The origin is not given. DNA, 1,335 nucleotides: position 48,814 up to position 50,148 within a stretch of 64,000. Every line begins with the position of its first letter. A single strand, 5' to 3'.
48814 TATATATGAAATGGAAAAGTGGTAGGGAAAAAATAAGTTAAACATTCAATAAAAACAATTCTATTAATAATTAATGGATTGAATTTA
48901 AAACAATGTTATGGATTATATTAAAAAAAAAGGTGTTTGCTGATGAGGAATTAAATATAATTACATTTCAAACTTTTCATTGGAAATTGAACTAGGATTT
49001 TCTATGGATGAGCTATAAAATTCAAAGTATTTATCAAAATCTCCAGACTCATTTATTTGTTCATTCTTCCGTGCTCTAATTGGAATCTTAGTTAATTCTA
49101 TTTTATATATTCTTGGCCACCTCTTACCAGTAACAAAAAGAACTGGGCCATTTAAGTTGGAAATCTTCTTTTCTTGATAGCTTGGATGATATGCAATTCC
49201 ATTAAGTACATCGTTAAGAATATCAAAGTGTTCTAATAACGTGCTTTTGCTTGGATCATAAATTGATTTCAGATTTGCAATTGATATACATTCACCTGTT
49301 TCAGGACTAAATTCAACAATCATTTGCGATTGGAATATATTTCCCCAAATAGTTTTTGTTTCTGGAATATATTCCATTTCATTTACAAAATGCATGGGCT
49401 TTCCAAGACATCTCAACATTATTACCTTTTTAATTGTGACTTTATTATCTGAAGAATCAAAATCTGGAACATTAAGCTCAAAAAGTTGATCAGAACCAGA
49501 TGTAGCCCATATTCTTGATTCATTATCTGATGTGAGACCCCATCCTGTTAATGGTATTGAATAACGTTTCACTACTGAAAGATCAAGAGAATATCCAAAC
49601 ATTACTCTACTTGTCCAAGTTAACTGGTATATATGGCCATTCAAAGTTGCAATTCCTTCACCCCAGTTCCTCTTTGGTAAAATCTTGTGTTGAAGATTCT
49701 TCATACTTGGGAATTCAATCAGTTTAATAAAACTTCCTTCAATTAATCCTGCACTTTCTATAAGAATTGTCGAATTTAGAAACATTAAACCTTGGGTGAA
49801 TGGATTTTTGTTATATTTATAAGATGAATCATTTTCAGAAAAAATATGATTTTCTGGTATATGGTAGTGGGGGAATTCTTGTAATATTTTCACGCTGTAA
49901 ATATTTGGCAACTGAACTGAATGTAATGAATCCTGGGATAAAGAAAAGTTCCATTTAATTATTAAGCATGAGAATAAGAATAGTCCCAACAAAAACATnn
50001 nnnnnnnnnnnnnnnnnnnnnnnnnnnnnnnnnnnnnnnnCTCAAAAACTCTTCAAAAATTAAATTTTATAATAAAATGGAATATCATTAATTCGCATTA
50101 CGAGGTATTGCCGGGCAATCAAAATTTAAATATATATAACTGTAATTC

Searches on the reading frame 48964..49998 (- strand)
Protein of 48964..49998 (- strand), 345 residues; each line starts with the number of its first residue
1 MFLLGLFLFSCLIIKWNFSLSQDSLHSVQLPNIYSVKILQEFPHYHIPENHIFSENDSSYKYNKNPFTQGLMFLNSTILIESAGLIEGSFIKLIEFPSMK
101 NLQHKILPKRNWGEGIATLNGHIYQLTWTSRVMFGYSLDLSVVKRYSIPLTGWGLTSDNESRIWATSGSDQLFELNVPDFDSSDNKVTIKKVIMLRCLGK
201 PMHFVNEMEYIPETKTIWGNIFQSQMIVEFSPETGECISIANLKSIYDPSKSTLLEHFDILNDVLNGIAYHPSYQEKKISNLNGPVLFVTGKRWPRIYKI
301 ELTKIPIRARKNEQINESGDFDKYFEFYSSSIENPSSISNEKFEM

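Call 12: list_cluster_members(proteins=[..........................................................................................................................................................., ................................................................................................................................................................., window:48964-49998:-, window:48964-50040:-])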
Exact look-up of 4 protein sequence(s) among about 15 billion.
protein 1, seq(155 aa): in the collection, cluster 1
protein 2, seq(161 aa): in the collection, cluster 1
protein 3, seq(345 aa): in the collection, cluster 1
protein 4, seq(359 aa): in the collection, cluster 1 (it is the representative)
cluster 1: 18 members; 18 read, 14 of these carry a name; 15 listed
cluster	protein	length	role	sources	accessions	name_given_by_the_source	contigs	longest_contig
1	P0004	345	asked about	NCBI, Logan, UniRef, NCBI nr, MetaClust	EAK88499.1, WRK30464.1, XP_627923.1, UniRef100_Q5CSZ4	glutamine cyclotransferase, predicted bacterial/plant origin [Cryptosporidium parvum Iowa ... | Glutamine cyclotransferase, predicted bacterial/plant origin n=2 Tax=Cryptosporidium ... | status=active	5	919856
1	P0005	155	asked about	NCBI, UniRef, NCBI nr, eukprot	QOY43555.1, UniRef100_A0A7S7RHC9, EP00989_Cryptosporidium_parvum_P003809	hypothetical protein CPATCC_0038640 [Cryptosporidium parvum] | Uncharacterized protein n=1 Tax=Cryptosporidium parvum TaxID=5807 RepID=A0A7S7RHC9_CRYPV | QOY43555.1 hypothetical protein CPATCC_000353 [Cryptosporidium parvum]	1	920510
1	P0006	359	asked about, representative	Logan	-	-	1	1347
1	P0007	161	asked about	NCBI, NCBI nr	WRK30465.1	hypothetical protein cpbgf_100733 [Cryptosporidium parvum]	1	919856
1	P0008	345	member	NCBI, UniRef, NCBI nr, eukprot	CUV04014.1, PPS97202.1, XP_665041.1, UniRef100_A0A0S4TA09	unnamed protein product [Cryptosporidium hominis] | Glutamine cyclotransferase n=1 Tax=Cryptosporidium hominis TaxID=237895 ... | hypothetical protein [Cryptosporidium hominis TU502]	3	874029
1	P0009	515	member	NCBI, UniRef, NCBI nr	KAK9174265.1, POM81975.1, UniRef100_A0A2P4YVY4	Glutamine cyclotransferase family protein [Cryptosporidium meleagridis] | Glutamine cyclotransferase family protein n=1 Tax=Cryptosporidium meleagridis TaxID=93969 ...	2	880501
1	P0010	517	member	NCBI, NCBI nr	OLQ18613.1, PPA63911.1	Glutamine cyclotransferase family protein [Cryptosporidium hominis] | Glutamine cyclotransferase [Cryptosporidium hominis]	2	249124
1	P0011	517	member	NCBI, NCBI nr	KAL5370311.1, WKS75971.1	glutamine cyclotransferase [Cryptosporidium parvum] | glutamine cyclotransferase [Cryptosporidium sp. 43IA8]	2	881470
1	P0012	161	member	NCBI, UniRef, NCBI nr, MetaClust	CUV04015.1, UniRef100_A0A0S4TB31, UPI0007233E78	unnamed protein product [Cryptosporidium hominis] | Uncharacterized protein n=3 Tax=Cryptosporidium hominis TaxID=237895 ... | status=active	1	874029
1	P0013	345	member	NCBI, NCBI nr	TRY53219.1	Glutamine cyclotransferase [Cryptosporidium tyzzeri]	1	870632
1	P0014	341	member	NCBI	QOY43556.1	Glutamine cyclotransferase, partial [Cryptosporidium parvum]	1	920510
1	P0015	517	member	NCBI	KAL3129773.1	glutamine cyclotransferase [Cryptosporidium hominis]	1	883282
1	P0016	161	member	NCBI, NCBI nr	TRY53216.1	Glutamine cyclotransferase [Cryptosporidium tyzzeri]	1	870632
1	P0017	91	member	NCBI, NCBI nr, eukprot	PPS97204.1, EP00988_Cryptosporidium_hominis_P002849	Uncharacterized protein GY17_00001075 [Cryptosporidium hominis] | PPS97204.1 Uncharacterized protein GY17_00001075 [Cryptosporidium hominis]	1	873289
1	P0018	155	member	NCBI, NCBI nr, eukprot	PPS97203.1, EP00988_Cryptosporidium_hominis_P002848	Uncharacterized protein GY17_00001075 [Cryptosporidium hominis] | PPS97203.1 Uncharacterized protein GY17_00001075 [Cryptosporidium hominis]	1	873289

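Call 38: find_homologous_proteins(query=A3, max_evalue=1)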
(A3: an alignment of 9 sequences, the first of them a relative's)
Query A3 (9 sequences) (161 aa, profile of the alignment): 6 proteins with E <= 1 among 1705 candidates.
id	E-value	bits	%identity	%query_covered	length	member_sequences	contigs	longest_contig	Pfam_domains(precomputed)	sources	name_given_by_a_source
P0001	7.6e-62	226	86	100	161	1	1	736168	-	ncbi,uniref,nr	ncbi:uncharacterized protein ELE39_000671 [Cryptosporidium sp. chipmunk genotype I]|uniref:uncharact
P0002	7.9e-57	209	80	96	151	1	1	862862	-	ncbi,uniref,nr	ncbi:uncharacterized protein cubi_00070 [Cryptosporidium ubiquitum]|uniref:Uncharacterized protein n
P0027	2.0e-51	192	27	96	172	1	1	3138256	-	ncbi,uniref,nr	ncbi:hypothetical protein, conserved [Babesia ovata]|uniref:Uncharacterized protein n=1 Tax=Babesia 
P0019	4.9e-49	184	45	96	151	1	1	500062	-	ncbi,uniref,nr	ncbi:hypothetical protein FG386_000397 [Cryptosporidium ryanae]|uniref:uncharacterized protein n=1 T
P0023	9.6e-46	173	25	94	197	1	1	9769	-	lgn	-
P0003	1.9e-10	59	100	36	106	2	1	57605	-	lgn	-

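Call 47: predict_structure(alignment_id=A4)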
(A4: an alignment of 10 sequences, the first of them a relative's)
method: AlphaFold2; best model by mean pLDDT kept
length: 161 residues; sequences in the alignment: 10
mean_pLDDT: 69.7   pTM: 0.67
mean pLDDT of the five models: 69.7, 55.3, 48.9, 46.7, 44.0
residues with pLDDT >= 90: 7; 70-90: 79; 50-70: 54; < 50: 21
segments of 3 or more residues with pLDDT < 50: 1-10, 12-17
pLDDT, mean of each block of 10 residues (from residue 1): 38 46 51 70 81 66 88 82 82 88 76 68 77 66 69 68 63
secondary structure, 60 per line:
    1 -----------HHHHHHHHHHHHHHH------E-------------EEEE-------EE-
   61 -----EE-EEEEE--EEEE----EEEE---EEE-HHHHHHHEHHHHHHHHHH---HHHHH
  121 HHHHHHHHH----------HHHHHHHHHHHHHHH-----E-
elements in order: H12-26 E47-50 E69-73 E76-79 E84-87 E91-93 H95-101 H103-112 H116-129 H140-154

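Call 51: fold_search(model_id=the predicted structure, library=pdb)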
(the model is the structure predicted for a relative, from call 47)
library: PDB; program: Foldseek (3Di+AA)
matches with E <= 10: 60; with E <= 0.001: 0
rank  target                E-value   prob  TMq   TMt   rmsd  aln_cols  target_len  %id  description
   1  2wbn                  1.5e+00  0.05  0.17  0.16  16.0       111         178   14  Crystal structure of the g2p (large terminase) nuclease domain from the bacteriophage SPP1 (released 2009-03-24)
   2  6a5l_A                1.9e+00  0.04  0.16  0.03  14.1        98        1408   12  RNA polymerase II elongation complex stalled at SHL(-1) of the nucleosome, with foreign DNA (released 2018-10-03)
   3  6inq_A                2.1e+00  0.04  0.16  0.03  14.1        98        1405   12  RNA polymerase II elongation complex stalled at SHL(-1) of the nucleosome, with foreign DNA (+1 position) (released 2019-04-03)
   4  4adn_A                2.3e+00  0.07  0.16  0.13   9.3        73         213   19  Fusidic acid resistance protein FusB (released 2012-03-07)
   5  6w8l                  2.3e+00  0.07  0.13  0.08  12.7        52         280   17  Crystal structure of JAK1 kinase with compound 10 (released 2020-04-08)
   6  5khx                  2.8e+00  0.06  0.13  0.08  12.7        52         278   17  Crystal structure of JAK1 in complex with PF-4950736 (released 2016-11-09)
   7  4k6z                  3.5e+00  0.06  0.13  0.08  12.7        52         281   17  The Jak1 kinase domain in complex with compound 37 (released 2013-10-02)
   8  6ggh_A                3.5e+00  0.06  0.13  0.08  12.7        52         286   17  Human jak1 kinase domain in complex with inhibitor (released 2019-05-22)
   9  6bbu                  3.7e+00  0.06  0.13  0.08  12.7        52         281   17  Crystal Structure of JAK1 in complex with compound 25 (released 2018-01-17)
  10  6vlp                  4.0e+00  0.03  0.13  0.25  18.9        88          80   10  Hop phytocystatin in space group C2221 (released 2020-10-14)
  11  1wa9_B                4.0e+00  0.01  0.14  0.10  19.4       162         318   11  Crystal Structure of the PAS repeat region of the Drosophila clock protein PERIOD (released 2005-01-12)
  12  3gke_B                4.5e+00  0.01  0.13  0.07  14.3       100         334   11  Crystal Structure of Dicamba Monooxygenase (released 2009-07-21)
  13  5ycl_D                4.7e+00  0.03  0.13  0.21  13.0        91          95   10  Crystal structure of HigBA complex from Shigella flexneri (released 2018-09-19)
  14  4tx4_B                5.0e+00  0.02  0.13  0.24  19.5        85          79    8  Crystal Structure of a Single-Domain Cysteine Protease Inhibitor from Cowpea (Vigna unguiculata) (released 2015-10-14)
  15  5dn5_A                5.0e+00  0.02  0.15  0.17  10.9       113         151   12  Structure of a C-terminally truncated glycoside hydrolase domain from Salmonella typhimurium FlgJ (released 2016-02-24)
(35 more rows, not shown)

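Call 57: search_protein_families(library=pfam, alignment_id=A3, max_evalue=10)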
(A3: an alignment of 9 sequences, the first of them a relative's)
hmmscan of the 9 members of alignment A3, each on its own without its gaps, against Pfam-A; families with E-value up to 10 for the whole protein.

A. member 1, P0007 (161 aa): 0 families

B. families by the number of members that match (of 9 scanned): 8 families
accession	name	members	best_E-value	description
PF04110.19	APG12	1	0.00074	Ubiquitin-like autophagy protein Apg12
PF18586.7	zf-CCCH_7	1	0.0049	Chromatin remodeling factor Mit1 C-terminal Zn finger 1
PF02403.27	Seryl_tRNA_N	1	0.028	Seryl-tRNA synthetase N-terminal domain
PF03392.18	OS-D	1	0.033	Insect pheromone-binding family, A10/OS-D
PF21366.3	TRAFD1-XIAF1_ZnF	1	0.14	TRAFD1/XAF1, zinc finger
PF21319.3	zf-FCS_1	1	0.15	Zinc finger, FCS-type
PF13719.11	Zn_ribbon_5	1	0.25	zinc-ribbon domain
PF11571.13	Med27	1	1.2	Mediator complex subunit 27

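Call 68: search_solved_structures(query=A3, max_evalue=10)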
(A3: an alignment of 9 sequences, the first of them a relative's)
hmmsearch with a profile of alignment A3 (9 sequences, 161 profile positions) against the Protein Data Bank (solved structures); distinct sequences matched with E-value up to 10: 4.
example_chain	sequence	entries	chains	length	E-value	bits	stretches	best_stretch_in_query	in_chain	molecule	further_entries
9ijj_4R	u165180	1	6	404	0.33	13.9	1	66-112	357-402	Putative aspartate aminotransferase, cytoplasmic 2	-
8qr1_F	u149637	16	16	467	1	12.3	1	13-65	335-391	DNA methyltransferase 1-associated protein 1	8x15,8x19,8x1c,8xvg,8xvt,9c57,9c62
4fuk_A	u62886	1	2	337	1.5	11.8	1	67-103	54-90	Methionine aminopeptidase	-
6qdv_M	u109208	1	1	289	8.9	9.3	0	48-93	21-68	Pre-mRNA-splicing factor RBM22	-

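Call 75: fold_search(model_id=the predicted structure, library=viral)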
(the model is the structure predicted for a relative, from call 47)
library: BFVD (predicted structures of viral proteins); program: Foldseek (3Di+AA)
matches with E <= 10: 180; with E <= 0.001: 0
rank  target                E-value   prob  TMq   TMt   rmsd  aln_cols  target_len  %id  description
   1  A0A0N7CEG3            5.9e-02  0.96  0.29  0.43   4.0        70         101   21  (no name in the UniProt tables at hand)
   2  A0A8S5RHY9            2.9e-01  0.06  0.12  0.14  15.6       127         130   16  Uncharacterized protein [virus sp. ctML55]
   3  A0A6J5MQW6            4.1e-01  0.60  0.28  0.52   4.8        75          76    9  Uncharacterized protein [uncultured Caudovirales phage]
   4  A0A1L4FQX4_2          4.7e-01  0.21  0.27  0.05  10.9       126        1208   11  (no name in the UniProt tables at hand)
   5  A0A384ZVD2            5.6e-01  0.06  0.14  0.14  15.8       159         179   12  (no name in the UniProt tables at hand)
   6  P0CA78                7.0e-01  0.06  0.17  0.16  21.1       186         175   11  Uncharacterized protein B175L [African swine fever virus (isolate Tick/South Africa/Pretoriuskop Pr4/1996)]
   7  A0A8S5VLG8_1          7.9e-01  0.04  0.16  0.04  17.3       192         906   11  (no name in the UniProt tables at hand)
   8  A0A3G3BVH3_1          7.9e-01  0.04  0.14  0.03  26.1       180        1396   12  Tail tape measure protein [Bacillus phage vB_BcoS-136]
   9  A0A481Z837            8.4e-01  0.04  0.14  0.13  23.5       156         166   13  HIN-200/IF120x domain protein [Pithovirus LCPAC304]
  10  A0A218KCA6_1          1.0e+00  0.03  0.14  0.04  22.3       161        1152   10  Putative tail tape measure protein [Bacillus phage PBC2]
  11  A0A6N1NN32            1.1e+00  0.04  0.15  0.15  16.3        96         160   17  Uncharacterized protein [Tupanvirus soda lake]
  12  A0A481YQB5            1.3e+00  0.06  0.16  0.10  13.1       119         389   14  Protein kinase domain-containing protein [Iridovirus LCIVAC01]
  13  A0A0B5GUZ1            1.5e+00  0.06  0.18  0.24  13.9       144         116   12  Protein E5A [Equine herpesvirus 2 (strain 86/87)]
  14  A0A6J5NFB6            1.6e+00  0.06  0.14  0.15   7.3        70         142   16  Uncharacterized protein [uncultured Caudovirales phage]
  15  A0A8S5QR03            1.6e+00  0.02  0.14  0.14  23.4       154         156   14  Uncharacterized protein [Myoviridae sp. ctStS16]
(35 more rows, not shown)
